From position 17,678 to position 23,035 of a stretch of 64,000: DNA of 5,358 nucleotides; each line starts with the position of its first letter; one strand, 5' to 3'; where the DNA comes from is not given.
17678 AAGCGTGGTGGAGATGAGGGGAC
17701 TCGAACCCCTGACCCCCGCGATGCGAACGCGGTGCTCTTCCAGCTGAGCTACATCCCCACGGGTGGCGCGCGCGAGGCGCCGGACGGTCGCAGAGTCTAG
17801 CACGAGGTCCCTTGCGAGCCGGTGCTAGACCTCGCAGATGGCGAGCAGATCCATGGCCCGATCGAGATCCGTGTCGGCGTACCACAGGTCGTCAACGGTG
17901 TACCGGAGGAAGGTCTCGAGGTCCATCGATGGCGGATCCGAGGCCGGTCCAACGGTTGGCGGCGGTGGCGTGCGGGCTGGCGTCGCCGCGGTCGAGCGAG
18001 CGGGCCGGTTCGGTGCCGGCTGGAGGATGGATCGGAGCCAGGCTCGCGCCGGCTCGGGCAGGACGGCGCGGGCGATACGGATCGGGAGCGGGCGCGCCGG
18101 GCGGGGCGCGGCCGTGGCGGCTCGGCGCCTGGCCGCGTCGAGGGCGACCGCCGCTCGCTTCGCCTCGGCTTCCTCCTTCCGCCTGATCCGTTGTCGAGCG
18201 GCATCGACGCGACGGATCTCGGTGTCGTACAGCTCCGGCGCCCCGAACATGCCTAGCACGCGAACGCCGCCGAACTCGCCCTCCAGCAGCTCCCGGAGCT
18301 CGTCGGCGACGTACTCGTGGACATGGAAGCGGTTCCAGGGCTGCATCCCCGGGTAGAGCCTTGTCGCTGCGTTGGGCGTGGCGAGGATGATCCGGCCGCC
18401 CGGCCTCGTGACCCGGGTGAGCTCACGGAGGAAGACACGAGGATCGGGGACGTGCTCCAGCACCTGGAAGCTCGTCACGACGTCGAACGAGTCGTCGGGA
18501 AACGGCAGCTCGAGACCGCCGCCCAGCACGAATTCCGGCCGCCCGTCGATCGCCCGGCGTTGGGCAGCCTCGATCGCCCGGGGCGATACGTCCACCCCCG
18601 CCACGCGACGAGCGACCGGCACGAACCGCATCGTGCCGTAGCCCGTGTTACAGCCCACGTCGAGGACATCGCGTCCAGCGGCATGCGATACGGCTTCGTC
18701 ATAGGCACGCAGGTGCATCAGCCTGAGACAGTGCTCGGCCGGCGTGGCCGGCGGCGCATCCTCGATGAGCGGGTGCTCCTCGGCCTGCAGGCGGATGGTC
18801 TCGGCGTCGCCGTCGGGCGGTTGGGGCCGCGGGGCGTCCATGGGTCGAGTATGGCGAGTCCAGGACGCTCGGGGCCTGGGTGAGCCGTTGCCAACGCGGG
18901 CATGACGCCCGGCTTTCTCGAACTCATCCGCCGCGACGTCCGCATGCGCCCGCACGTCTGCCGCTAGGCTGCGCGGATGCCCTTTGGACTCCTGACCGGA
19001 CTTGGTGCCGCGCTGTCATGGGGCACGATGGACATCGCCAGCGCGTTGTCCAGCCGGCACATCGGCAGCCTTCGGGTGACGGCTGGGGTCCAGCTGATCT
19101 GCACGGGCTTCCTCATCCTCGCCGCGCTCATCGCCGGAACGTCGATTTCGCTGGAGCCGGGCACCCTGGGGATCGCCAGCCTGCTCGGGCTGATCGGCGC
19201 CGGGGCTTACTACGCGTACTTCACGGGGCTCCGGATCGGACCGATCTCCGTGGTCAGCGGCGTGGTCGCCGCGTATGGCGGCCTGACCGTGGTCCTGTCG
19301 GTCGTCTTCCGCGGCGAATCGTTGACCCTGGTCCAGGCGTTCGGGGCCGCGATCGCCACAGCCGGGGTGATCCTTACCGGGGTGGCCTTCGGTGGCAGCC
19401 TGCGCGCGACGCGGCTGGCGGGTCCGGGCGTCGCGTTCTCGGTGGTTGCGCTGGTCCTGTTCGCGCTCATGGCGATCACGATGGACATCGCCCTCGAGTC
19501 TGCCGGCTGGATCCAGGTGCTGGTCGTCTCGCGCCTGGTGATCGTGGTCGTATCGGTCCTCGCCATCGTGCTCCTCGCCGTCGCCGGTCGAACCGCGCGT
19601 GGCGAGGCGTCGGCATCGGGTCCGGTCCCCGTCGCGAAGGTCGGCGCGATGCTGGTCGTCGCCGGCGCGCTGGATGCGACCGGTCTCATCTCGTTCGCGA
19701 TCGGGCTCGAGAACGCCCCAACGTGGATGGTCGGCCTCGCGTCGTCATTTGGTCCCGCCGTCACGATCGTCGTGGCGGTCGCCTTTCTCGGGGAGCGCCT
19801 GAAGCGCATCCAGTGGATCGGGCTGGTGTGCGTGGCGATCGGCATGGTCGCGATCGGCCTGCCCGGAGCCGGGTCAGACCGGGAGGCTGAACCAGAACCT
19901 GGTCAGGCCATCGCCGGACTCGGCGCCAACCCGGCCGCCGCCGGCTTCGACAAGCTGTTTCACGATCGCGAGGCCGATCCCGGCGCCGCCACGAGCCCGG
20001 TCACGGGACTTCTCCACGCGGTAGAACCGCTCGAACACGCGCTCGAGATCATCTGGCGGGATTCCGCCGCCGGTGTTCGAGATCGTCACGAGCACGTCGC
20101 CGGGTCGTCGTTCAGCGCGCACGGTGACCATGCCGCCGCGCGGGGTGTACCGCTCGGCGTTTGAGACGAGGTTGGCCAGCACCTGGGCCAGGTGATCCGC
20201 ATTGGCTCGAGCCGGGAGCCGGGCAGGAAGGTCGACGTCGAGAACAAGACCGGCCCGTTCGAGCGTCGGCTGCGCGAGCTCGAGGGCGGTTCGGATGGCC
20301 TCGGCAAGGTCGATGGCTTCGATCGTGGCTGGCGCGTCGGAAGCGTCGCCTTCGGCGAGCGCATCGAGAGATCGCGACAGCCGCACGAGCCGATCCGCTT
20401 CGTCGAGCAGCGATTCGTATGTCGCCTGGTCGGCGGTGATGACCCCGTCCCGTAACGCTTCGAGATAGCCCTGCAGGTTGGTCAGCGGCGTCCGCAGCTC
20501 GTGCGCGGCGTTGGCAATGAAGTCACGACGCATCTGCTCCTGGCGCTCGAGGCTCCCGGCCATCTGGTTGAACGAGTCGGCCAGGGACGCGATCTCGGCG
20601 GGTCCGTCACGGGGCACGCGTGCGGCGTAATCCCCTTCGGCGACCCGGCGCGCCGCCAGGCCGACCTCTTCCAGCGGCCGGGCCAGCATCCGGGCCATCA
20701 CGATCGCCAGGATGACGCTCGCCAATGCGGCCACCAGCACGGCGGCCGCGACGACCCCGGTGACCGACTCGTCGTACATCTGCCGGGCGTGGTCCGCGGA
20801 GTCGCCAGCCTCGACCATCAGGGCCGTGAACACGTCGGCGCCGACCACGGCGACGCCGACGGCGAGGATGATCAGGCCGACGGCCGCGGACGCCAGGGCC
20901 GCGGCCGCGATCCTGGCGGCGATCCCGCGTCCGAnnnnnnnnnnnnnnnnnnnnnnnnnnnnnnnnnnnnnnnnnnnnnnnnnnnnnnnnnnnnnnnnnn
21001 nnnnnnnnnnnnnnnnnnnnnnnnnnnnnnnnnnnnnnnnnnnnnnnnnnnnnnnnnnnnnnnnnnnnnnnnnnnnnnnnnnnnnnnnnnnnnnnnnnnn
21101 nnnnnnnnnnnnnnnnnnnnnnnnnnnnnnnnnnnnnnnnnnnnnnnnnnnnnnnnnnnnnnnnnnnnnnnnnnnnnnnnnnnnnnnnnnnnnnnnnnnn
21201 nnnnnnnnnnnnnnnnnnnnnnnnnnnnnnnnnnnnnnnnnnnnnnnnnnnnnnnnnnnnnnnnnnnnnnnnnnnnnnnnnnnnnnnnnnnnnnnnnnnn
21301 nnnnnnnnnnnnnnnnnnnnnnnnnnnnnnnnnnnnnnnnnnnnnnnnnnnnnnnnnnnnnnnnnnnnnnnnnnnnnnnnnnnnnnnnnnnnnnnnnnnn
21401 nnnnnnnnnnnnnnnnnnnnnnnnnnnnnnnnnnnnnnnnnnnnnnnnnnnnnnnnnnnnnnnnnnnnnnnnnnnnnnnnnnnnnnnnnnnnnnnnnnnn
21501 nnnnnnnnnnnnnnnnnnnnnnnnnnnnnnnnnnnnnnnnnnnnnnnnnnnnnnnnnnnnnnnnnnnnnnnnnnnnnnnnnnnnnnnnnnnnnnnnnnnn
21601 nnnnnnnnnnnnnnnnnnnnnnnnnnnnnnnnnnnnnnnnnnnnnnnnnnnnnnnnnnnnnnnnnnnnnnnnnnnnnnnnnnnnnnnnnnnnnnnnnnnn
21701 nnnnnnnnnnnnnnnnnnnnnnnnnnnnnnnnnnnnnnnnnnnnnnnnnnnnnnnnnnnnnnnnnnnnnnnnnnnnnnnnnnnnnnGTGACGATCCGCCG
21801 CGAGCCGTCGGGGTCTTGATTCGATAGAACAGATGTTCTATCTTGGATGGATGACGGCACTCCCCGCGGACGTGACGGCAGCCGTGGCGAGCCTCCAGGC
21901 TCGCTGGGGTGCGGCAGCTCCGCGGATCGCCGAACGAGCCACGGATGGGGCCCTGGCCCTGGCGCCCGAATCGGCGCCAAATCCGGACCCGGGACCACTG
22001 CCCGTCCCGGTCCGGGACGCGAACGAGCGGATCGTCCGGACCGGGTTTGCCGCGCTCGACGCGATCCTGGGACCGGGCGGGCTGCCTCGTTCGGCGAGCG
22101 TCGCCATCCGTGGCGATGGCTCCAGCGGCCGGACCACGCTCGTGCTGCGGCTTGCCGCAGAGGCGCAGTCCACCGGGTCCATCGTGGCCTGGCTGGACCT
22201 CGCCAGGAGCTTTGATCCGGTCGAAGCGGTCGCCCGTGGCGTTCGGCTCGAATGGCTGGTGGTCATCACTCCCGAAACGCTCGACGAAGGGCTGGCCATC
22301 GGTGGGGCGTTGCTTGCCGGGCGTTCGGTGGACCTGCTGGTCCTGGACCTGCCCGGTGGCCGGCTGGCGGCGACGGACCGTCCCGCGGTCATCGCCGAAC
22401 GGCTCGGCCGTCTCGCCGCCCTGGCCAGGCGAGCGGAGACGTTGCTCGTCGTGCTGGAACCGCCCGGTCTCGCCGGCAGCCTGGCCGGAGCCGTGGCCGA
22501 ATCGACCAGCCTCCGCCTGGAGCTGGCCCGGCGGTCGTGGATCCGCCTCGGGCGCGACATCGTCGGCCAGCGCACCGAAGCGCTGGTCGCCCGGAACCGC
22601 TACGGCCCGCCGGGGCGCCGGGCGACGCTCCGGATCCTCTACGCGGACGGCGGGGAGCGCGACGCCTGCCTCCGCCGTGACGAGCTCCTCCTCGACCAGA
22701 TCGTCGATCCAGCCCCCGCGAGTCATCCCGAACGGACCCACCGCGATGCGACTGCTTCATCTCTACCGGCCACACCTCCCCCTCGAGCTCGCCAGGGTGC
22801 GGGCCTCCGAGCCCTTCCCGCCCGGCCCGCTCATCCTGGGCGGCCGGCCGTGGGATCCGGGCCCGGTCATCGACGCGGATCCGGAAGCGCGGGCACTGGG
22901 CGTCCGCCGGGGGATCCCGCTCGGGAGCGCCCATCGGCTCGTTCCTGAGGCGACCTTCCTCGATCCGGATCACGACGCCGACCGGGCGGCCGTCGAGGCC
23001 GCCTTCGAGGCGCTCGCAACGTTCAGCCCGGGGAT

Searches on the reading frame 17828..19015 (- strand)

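Call 18: search_protein_families(library=pfam, proteins=[window:17828-19015:-], max_evalue=0.001)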
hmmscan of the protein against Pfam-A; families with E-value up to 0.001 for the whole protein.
window:17828-19015:- (396 aa): 9 families
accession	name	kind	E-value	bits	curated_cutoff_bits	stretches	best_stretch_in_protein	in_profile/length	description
PF08241.18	Methyltransf_11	-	1.4e-25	90.2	21.2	1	118-211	1-95/95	Methyltransferase domain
PF13649.12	Methyltransf_25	-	1.3e-20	74.3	27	1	117-207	1-97/97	Methyltransferase domain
PF13489.12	Methyltransf_23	-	3.5e-19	69.6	27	1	111-245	20-155/164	Methyltransferase domain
PF13847.12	Methyltransf_31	-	6.4e-19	68.5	27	1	114-229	4-127/145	Methyltransferase domain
PF08242.18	Methyltransf_12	-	7.9e-17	62.2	30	1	118-209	1-98/98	Methyltransferase domain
PF01209.24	Ubie_methyltran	-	1.5e-12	47.8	20.1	1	109-210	43-150/233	ubiE/COQ5 methyltransferase family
PF08003.17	Methyltransf_9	-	1.8e-08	34.2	23.8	1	109-213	111-219/315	Protein of unknown function (DUF1698)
PF07021.18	MetW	-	4.4e-05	23.6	21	1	113-215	13-111/193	Methionine biosynthesis protein MetW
PF03141.22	Methyltransf_29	-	0.00014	21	23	1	111-219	115-225/506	Putative S-adenosyl-L-methionine-dependent methyltransferase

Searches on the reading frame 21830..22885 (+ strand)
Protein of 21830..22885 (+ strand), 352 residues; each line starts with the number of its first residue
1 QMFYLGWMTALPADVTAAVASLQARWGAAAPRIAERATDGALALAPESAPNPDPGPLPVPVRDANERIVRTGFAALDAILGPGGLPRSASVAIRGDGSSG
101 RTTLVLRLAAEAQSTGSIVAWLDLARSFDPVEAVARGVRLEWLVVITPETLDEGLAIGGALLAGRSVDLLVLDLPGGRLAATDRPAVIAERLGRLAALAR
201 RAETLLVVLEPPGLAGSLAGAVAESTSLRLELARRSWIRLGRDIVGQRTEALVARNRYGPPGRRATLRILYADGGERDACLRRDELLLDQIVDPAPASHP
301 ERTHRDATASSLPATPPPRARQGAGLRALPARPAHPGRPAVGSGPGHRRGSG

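Call 51: search_protein_families(library=ncbifam, proteins=[window:21830-22885:+], max_evalue=0.001)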
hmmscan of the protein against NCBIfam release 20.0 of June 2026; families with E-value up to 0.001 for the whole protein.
window:21830-22885:+ (352 aa): 4 families
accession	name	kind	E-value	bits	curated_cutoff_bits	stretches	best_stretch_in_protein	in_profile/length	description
TIGR02012.1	tigrfam_recA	equivalog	6.6e-25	88.1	325.3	2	67-173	34-140/321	recombinase RecA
NF007072.0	PRK09519.1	equivalog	1.7e-15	56.5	1024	1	68-173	40-145/790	intein-containing recombinase RecA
NF033429.2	ImuA_translesion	equivalog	1.3e-07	31.7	150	1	63-203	10-151/181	translesion DNA synthesis-associated protein ImuA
NF006861.0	PRK09361.1-1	equivalog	0.00045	19.8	278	1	67-137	3-73/235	DNA repair and recombination protein RadB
